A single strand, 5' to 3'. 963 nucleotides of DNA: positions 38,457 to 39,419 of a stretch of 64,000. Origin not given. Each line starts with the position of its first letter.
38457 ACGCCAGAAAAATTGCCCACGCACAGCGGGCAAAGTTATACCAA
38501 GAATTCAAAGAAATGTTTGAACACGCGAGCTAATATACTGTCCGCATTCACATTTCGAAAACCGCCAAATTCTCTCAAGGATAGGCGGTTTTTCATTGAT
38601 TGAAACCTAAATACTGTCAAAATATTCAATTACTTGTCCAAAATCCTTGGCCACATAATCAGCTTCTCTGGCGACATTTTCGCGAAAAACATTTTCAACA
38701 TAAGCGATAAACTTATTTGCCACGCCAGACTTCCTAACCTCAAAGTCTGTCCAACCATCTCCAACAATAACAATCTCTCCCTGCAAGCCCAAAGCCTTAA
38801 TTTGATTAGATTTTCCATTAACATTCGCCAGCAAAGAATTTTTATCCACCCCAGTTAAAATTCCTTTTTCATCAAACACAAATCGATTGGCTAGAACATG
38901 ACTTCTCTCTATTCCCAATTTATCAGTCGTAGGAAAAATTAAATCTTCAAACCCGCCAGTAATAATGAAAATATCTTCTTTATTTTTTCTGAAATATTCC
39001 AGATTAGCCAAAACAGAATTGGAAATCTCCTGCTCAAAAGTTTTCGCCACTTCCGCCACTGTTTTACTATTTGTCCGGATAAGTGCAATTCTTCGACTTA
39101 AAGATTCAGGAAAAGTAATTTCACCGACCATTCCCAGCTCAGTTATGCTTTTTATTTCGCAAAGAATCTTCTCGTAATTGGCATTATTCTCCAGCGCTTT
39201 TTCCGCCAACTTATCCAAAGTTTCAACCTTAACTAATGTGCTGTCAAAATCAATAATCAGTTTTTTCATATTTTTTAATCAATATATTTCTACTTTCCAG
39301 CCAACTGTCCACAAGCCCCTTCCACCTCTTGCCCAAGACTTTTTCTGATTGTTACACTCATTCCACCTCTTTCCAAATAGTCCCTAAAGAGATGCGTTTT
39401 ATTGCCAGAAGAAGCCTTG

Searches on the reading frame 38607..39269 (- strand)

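Call 29: search_protein_families(library=pfam, proteins=[window:38607-39269:-], max_evalue=0.001)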
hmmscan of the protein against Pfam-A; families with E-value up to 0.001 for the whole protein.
window:38607-39269:- (220 aa): 2 families
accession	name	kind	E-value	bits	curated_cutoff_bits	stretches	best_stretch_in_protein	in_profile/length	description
PF12710.13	HAD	-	4.3e-09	37.5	27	1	5-177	2-186/189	haloacid dehalogenase-like hydrolase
PF00702.32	Hydrolase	-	1.2e-06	29.5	26.4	1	4-176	4-184/191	haloacid dehalogenase-like hydrolase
